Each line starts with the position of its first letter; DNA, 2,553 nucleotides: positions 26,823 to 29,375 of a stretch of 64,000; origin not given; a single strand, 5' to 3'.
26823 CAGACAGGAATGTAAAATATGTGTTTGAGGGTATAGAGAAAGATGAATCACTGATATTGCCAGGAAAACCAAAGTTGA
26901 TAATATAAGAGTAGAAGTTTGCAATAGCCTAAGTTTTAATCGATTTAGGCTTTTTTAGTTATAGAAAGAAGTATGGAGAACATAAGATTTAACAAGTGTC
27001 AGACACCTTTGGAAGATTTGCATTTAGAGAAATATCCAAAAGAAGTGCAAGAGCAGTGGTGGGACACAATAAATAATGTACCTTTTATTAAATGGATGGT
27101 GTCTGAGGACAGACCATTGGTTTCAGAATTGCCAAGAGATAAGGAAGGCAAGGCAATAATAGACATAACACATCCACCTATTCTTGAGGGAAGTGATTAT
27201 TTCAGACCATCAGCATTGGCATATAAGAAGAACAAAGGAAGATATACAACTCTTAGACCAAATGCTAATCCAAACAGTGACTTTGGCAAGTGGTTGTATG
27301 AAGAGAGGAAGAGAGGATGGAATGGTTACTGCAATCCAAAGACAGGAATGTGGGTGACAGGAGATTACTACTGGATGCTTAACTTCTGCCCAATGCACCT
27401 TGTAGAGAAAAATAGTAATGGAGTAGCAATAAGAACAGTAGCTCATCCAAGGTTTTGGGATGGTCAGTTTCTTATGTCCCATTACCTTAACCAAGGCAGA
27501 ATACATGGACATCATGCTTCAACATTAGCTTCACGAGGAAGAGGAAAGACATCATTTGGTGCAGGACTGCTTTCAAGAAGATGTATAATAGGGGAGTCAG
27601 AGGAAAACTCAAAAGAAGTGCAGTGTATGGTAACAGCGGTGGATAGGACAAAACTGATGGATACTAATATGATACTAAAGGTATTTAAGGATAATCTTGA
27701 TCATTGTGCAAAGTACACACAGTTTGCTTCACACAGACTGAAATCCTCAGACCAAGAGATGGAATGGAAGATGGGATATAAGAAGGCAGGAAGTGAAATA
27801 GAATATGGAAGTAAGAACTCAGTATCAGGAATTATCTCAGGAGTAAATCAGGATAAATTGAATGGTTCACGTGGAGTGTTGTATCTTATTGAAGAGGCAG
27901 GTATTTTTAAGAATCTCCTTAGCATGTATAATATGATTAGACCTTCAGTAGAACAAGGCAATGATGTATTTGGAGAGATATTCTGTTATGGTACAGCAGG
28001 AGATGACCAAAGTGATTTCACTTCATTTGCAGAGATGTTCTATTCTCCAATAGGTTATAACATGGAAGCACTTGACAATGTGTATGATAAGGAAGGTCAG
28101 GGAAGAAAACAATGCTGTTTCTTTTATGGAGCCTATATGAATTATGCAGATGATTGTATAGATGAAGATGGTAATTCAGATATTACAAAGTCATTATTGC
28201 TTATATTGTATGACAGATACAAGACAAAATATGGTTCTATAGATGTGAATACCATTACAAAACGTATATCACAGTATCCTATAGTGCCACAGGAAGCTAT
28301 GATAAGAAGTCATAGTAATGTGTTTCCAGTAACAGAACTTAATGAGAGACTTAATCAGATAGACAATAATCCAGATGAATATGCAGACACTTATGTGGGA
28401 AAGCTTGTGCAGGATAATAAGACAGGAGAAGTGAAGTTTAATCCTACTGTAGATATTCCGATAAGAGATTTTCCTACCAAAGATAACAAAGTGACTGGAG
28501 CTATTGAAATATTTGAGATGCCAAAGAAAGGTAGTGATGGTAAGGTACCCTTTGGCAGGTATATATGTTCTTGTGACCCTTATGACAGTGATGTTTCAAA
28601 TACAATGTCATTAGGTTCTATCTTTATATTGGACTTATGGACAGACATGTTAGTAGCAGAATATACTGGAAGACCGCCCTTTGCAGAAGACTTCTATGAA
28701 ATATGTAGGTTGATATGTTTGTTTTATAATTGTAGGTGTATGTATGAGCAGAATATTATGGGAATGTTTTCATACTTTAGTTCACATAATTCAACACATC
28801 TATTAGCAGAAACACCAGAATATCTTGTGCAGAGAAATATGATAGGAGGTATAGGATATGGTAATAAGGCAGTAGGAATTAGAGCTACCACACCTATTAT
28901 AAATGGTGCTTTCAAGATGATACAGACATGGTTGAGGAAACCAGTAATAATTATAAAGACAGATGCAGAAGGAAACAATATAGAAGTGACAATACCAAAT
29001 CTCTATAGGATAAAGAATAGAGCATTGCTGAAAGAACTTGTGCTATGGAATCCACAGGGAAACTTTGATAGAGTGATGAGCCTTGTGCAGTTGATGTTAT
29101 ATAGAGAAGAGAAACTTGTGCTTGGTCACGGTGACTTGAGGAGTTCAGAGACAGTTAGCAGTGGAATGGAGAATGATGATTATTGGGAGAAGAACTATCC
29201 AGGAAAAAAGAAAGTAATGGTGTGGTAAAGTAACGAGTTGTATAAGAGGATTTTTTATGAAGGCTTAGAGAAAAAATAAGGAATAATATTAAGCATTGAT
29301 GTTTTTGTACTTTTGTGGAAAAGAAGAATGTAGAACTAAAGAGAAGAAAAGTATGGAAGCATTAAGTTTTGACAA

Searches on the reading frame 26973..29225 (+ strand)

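Call 107: search_protein_families(library=phrogs, proteins=[window:26973-29225:+], max_evalue=0.00001)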
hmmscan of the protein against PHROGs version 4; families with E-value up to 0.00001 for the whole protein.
window:26973-29225:+ (751 aa): 1 family
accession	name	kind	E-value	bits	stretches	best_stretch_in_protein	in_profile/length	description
phrog_6681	-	head and packaging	1.8e-101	341.6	1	80-715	69-726/758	terminase large subunit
